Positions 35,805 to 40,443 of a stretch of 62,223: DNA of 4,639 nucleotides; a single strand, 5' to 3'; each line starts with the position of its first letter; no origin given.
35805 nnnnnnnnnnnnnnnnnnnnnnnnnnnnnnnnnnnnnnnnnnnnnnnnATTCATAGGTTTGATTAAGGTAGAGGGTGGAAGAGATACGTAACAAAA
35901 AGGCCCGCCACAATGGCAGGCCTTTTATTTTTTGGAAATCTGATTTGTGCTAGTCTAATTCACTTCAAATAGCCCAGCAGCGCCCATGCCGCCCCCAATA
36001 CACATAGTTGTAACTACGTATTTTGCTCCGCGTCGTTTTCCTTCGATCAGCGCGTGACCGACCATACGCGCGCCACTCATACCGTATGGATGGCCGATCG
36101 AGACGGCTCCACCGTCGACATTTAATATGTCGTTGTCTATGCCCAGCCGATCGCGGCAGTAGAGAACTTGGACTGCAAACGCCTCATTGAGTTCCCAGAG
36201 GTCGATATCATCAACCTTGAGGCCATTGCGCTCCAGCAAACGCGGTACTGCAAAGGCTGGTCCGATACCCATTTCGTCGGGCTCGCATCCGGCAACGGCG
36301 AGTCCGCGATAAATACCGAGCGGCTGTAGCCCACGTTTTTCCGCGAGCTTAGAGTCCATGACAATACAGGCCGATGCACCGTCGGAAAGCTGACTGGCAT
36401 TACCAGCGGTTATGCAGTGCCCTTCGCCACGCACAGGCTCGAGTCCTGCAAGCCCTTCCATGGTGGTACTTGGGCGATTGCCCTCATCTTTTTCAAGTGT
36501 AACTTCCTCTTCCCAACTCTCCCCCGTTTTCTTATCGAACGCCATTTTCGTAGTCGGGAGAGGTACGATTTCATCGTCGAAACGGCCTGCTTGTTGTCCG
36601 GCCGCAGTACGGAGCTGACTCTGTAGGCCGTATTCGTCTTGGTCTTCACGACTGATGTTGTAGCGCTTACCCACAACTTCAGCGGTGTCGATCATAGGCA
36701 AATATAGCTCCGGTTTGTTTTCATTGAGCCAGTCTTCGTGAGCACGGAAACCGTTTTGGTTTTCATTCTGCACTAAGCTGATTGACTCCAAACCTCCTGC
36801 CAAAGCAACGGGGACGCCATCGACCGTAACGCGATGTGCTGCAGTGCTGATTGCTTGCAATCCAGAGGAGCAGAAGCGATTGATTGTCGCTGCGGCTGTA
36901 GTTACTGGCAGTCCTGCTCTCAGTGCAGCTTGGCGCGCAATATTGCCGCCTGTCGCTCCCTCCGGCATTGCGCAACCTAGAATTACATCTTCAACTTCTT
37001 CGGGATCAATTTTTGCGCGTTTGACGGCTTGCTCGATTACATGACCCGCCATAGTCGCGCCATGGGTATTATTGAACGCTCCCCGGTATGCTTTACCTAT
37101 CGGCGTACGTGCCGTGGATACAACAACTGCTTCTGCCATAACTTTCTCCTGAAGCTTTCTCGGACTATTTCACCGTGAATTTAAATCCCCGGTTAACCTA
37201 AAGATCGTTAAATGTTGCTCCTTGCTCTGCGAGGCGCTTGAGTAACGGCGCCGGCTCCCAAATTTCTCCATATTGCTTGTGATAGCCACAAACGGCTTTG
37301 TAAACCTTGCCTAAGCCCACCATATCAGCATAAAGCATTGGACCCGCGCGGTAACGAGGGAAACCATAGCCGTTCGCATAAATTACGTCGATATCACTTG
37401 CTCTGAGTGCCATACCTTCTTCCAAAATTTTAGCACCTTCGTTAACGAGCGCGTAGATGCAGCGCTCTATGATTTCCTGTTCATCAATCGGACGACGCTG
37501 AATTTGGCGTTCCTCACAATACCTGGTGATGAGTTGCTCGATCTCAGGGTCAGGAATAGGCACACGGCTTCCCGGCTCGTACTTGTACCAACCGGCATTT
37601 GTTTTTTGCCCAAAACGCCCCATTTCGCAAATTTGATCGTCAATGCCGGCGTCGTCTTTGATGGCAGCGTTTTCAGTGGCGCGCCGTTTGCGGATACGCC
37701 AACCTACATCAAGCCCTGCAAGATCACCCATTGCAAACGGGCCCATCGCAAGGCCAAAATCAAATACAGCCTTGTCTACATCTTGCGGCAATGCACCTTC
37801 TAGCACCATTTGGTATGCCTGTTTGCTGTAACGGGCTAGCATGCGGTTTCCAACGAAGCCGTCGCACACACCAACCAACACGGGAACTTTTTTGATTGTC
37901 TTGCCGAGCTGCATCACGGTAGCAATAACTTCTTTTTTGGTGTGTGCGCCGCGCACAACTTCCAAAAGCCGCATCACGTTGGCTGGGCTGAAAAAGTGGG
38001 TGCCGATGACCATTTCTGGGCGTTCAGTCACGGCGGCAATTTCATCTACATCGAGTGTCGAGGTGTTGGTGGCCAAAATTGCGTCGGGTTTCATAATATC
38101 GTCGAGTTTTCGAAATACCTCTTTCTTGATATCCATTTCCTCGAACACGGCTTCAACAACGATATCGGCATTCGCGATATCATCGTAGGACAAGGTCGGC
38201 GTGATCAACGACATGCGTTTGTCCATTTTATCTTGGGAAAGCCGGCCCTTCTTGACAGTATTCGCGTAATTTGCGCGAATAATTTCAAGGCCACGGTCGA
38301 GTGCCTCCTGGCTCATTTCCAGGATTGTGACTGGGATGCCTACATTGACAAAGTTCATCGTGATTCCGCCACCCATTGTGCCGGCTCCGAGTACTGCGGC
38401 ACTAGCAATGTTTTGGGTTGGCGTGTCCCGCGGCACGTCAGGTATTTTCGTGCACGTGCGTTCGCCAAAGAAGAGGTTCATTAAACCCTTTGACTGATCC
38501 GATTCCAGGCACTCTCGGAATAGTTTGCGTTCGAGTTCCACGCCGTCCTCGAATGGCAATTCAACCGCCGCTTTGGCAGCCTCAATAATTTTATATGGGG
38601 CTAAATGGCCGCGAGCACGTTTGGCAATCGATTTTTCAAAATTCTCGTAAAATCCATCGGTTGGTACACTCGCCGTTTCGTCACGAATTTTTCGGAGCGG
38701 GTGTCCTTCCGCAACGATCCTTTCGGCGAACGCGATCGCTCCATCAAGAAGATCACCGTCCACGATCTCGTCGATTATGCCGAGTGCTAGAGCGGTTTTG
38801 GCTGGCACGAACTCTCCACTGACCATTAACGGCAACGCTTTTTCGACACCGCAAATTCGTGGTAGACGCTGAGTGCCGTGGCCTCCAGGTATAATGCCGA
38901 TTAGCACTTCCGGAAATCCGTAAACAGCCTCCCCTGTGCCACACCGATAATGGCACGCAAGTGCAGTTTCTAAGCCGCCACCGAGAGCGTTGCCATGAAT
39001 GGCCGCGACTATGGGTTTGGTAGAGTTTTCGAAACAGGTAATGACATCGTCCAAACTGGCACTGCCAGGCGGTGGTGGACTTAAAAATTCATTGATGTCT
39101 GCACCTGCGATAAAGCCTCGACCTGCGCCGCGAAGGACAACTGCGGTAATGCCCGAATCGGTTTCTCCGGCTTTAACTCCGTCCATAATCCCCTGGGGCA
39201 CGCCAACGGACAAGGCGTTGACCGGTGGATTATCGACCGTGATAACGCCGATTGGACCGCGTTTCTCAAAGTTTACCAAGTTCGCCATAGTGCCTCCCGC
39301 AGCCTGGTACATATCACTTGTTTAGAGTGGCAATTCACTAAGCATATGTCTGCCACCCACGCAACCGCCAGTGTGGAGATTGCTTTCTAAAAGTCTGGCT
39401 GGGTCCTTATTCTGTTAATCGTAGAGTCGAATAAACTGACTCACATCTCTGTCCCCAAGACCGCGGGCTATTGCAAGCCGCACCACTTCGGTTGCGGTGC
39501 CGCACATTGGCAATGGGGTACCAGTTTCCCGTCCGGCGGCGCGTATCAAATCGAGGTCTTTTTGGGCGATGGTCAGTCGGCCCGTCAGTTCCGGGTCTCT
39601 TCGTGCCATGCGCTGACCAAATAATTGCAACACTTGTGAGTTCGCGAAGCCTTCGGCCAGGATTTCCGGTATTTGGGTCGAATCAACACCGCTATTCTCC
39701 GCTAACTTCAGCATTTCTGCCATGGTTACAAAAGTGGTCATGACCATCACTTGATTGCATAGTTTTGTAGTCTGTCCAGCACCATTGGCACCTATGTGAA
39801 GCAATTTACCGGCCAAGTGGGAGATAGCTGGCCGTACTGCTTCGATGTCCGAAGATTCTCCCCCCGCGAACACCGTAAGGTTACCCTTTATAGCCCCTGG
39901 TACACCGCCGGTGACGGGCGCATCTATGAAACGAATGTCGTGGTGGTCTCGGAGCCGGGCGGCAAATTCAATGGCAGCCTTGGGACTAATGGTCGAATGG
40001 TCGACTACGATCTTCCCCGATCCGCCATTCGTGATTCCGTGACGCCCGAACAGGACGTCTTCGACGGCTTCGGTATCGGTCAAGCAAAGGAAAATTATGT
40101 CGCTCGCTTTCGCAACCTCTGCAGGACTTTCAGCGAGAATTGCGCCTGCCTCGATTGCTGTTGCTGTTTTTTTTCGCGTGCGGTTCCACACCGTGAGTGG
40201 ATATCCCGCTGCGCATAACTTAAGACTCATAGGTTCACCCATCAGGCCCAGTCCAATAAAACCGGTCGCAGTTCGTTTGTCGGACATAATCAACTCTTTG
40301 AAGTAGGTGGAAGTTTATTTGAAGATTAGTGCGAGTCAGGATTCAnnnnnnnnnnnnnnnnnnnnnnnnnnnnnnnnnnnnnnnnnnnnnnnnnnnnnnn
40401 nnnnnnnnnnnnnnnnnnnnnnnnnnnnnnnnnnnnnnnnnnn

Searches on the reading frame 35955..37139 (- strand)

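Call 7: search_protein_families(library=pfam, proteins=[window:35955-37139:-], max_evalue=0.001)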
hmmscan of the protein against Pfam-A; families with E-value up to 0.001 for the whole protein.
window:35955-37139:- (394 aa): 2 families
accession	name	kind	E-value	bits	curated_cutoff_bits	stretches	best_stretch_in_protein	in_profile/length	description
PF00108.29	Thiolase_N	-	2.8e-63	214.2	26.4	1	5-262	2-258/260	Thiolase, N-terminal domain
PF02803.24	Thiolase_C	-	1.3e-43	148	27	1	272-392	2-122/123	Thiolase, C-terminal domain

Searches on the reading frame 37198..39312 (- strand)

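Call 7: search_protein_families(library=pfam, proteins=[window:37198-39312:-], max_evalue=0.001)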
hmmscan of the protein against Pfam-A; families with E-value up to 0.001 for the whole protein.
window:37198-39312:- (704 aa): 4 families
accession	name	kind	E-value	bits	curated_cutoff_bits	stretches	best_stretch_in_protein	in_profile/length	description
PF02737.24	3HCDH_N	-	1.6e-63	214.3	22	1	305-481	2-178/180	3-hydroxyacyl-CoA dehydrogenase, NAD binding domain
PF00725.27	3HCDH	-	6.2e-36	123.3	22.1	2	485-578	1-97/97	3-hydroxyacyl-CoA dehydrogenase, C-terminal domain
PF00378.25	ECH_1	-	6.4e-32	111.3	27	1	19-202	4-193/251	Enoyl-CoA hydratase/isomerase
PF16113.10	ECH_2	-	2.4e-17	63.9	27.2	1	22-190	2-178/335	Enoyl-CoA hydratase/isomerase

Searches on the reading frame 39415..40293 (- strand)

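Call 7: search_protein_families(library=pfam, proteins=[window:39415-40293:-], max_evalue=0.001)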
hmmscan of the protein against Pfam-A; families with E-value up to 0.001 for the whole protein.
window:39415-40293:- (292 aa): 4 families
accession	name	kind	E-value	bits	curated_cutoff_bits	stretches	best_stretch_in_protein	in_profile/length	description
PF03446.21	NAD_binding_2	-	8.9e-45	153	21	1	11-168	3-161/161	NAD binding domain of 6-phosphogluconate dehydrogenase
PF14833.11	NAD_binding_11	-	9.2e-27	94.2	30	1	171-291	1-122/122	NAD-binding of NADP-dependent 3-hydroxyisobutyrate dehydrogenase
PF03807.23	F420_oxidored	-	3.1e-07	31.3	21.6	1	11-98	3-90/94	NADP oxidoreductase coenzyme F420-dependent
PF02826.25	2-Hacid_dh_C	-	1.7e-05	24.8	25.1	1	9-79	38-107/178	D-isomer specific 2-hydroxyacid dehydrogenase, NAD binding domain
